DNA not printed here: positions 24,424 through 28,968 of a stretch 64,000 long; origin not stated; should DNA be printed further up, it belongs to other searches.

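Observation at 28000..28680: Novel Cys/His-rich tandem repeat (C-x3-6-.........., ~10 copies) in the N-terminal region of the giant LPETG adhesin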

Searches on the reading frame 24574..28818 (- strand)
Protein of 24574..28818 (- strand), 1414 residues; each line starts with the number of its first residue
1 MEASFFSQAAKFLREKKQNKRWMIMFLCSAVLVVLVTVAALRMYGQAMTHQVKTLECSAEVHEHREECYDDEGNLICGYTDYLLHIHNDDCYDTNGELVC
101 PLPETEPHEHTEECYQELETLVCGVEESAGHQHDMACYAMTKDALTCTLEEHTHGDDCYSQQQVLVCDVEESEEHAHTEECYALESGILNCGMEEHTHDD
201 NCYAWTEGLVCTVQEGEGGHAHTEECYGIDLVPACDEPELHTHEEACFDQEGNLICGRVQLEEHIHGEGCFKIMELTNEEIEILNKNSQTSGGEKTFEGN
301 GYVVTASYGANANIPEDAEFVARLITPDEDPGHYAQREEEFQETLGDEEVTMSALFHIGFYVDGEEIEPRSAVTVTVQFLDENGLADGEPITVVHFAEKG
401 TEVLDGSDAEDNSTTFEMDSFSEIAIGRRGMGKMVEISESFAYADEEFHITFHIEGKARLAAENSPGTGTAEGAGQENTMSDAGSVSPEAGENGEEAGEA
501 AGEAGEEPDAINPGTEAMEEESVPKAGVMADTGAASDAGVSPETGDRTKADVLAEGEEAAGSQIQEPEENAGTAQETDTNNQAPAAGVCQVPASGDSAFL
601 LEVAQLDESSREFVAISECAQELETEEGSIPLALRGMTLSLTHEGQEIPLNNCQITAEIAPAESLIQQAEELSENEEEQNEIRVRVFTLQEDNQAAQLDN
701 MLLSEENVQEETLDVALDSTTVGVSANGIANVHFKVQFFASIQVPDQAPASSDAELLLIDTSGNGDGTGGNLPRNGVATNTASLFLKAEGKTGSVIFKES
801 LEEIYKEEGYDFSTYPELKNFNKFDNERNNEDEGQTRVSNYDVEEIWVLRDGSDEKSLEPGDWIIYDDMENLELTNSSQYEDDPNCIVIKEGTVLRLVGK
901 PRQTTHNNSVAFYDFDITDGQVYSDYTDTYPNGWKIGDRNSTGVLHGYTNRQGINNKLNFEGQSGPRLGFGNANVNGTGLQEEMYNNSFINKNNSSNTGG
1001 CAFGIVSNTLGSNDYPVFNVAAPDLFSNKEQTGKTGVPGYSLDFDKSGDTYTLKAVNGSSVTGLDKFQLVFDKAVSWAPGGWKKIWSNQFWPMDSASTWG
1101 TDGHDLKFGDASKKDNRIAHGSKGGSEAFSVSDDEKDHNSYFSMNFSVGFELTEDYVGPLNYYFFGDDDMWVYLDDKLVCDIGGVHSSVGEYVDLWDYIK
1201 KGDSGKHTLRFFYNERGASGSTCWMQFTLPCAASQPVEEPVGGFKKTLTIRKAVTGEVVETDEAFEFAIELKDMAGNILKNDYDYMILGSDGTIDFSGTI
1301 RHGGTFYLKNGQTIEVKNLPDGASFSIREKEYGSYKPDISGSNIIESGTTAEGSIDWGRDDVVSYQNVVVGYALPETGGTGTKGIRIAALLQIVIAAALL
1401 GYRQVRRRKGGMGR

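Call 4: search_protein_families(library=pfam, proteins=[window:24574-28818:-], max_evalue=1)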
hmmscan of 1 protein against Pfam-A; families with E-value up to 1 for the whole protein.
window:24574-28818:- (1414 aa): 3 families
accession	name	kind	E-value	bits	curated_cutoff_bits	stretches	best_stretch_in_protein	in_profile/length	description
PF24547.1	DUF7601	-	3e-18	66.9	27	1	1247-1351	2-102/116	Domain of unknown function (DUF7601)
PF19407.5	DUF5979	-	0.011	16.8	25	1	1249-1342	2-73/104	Domain of unknown function (DUF5979)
PF07691.17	PA14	-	0.027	14.7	24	1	1164-1224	64-128/147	PA14 domain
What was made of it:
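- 25135..25407 (-): Fibro-slime / PA14-like domain (aa 1138-1228). PA14 is weak: E 0.027, below cutoff (call 4).
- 24766..25080 (-): CnaB-like DUF7601 domain (aa 1247-1351). PF24547 E 3e-18, 66.9 bits, above the cutoff of 27 (call 4).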

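Call 5: search_protein_families(library=ncbifam, proteins=[window:24574-28818:-], max_evalue=1)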
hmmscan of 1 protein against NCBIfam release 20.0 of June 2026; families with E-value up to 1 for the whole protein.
window:24574-28818:- (1414 aa): 4 families
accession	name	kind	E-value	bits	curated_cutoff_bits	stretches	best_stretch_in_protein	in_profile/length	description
TIGR02148.1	Fibro_Slime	domain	7.5e-17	61.6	45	1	1138-1228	2-87/90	fibro-slime domain-containing protein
NF033396.0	pilus_ancill_1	equivalog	4.1e-10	38.7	600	1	1245-1389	584-716/737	pilus ancillary protein 1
NF045846.1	MSC0882_dom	subfamily_domain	0.077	12.2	60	1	15-39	209-233/244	MSC_0882 family membrane protein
TIGR01167.1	LPXTG_anchor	domain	0.12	13.1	15.9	1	1374-1407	2-33/34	LPXTG cell wall anchor domain-containing protein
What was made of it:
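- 25135..25407 (-): TIGR02148 Fibro_Slime E 7.5e-17, 61.6 bits, above the cutoff of 45 (call 5).
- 24574..24699 (-): LPETG sorting signal (aa 1374-1378), hydrophobic segment, basic tail and stop codon. TIGR01167 is weak (13.1 bits against a cutoff of 15.9, call 5), but the motif, hydrophobic segment and RRRK tail are canonical.
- On Sortase-assembled pilus tip or ancillary pilin (whole protein): 38.7 bits against a cutoff of 600, covering only the C-terminal CnaB-like part (call 5).
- Closest known: Pilus tip adhesins / ancillary protein 1. Different: Only the C-terminal ~140 residues match (38.7 bits against a cutoff of 600, call 5).
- The proteins already carry other candidate binding domains such as fibro-slime/PA14 (call 5).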

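Call 41: list_cluster_members(proteins=[window:24574-28818:-, P0110, P0128, P0133, P0136, P0101, P0098, P0100, P0112, P0142])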
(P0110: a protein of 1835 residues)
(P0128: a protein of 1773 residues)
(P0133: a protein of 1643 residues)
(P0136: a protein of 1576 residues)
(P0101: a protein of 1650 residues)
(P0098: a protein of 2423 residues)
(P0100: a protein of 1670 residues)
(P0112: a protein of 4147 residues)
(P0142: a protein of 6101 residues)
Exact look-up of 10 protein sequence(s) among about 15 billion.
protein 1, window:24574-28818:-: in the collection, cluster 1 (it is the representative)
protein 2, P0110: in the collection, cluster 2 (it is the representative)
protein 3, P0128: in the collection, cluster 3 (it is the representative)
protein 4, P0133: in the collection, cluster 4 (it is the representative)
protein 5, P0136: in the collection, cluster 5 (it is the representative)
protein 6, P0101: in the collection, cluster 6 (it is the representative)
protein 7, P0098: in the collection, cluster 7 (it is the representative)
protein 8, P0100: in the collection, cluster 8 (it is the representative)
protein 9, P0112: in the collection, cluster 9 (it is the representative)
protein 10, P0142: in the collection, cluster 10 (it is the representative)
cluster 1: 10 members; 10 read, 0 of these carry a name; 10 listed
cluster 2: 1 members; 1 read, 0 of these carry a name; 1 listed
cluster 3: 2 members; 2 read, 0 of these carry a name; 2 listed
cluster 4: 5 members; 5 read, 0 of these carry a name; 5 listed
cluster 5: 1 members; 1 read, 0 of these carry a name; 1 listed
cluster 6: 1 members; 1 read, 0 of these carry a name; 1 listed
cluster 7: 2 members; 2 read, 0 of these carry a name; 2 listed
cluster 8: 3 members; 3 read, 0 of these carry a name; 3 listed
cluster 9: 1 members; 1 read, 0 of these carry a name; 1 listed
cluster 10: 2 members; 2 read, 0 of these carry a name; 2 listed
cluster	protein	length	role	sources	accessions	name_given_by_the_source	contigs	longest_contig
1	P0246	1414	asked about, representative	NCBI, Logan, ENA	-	-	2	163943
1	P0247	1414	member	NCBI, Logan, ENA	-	-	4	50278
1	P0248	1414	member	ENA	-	-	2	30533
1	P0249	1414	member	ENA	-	-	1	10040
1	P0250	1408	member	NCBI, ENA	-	-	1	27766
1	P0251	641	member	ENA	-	-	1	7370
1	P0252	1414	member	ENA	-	-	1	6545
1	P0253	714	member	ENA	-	-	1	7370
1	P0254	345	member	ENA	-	-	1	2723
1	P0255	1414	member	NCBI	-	-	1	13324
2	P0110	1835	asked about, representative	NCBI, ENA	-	-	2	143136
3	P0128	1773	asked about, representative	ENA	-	-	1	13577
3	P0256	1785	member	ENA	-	-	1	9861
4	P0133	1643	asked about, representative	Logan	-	-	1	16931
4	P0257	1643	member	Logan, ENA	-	-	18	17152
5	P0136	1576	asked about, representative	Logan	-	-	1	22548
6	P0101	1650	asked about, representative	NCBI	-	-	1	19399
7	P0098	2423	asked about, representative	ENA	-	-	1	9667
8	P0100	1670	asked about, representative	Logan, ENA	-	-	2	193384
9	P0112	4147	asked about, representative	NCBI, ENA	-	-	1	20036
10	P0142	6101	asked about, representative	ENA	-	-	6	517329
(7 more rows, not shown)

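Call 42: find_encoding_contigs(protein=window:24574-28818:-, flank=3000, max_places=6)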
Protein window:24574-28818:- (1414 aa): 3 contigs read that carry it; 1 place shown.
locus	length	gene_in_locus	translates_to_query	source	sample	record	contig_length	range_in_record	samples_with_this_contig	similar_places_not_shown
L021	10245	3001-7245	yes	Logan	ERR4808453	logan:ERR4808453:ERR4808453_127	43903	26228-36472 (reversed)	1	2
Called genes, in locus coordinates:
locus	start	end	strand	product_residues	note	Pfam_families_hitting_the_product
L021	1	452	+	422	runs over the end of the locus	PF13421:Band_7_1, PF01145:Band_7, PF12773:DZR, PF13248:Zn_ribbon_3 (faint), PF18912:DZR_2 (faint), PF12773:DZR, PF13240:Zn_Ribbon_1 (weak), PF24463:DUF7577 (weak)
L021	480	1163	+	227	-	-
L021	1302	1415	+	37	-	-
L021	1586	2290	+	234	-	-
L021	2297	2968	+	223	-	PF10502:Peptidase_S26, PF00717:Peptidase_S24 (weak)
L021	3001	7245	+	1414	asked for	PF24547:DUF7601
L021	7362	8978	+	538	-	PF16569:GramPos_pilinBB (weak), PF17802:SpaA, PF00746:Gram_pos_anchor (weak)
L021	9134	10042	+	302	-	PF04203:Sortase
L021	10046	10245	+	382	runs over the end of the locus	PF19407:DUF5979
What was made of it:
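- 24574..28818 (-): Whole gene: 1414-aa LPETG-anchored pilus tip-type adhesin that carries the repeat. The exact 1414-aa product is in the public collection and on a Logan contig with the same neighbours (calls 41, 42).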

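Call 65: search_solved_structures(query=window:24574-28005:-, max_evalue=0.01)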
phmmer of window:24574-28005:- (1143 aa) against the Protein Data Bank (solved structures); distinct sequences matched with E-value up to 0.01: 4.
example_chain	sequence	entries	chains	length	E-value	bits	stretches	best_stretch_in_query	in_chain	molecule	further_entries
4bug_A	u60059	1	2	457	0.00023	22.7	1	974-1082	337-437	ANCILLARY PROTEIN 1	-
2xi9_A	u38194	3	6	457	0.00026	22.5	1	974-1082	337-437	ANCILLARY PROTEIN 1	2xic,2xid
6bbw_A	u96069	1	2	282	0.0071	17.8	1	974-1062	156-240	Major pilin backbone protein T-antigen, T3.2.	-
3gle_A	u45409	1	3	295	0.0082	17.6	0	972-1066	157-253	Pilin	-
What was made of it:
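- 24574..28818 (-): The C-terminal region resembles S. pyogenes pilus ancillary protein 1 (2xi9, E 2.6e-4, call 65) and partly matches NCBIfam pilus_ancill_1 (call 5).
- On Sortase-assembled pilus tip or ancillary pilin (whole protein): PDB 2xi9 matches the same part, E 2.6e-4 (call 65).
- Closest known: Pilus tip adhesins / ancillary protein 1. Same: The C-terminal CnaB-like domain resembles that of Cpa (E 2.6e-4, call 65).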
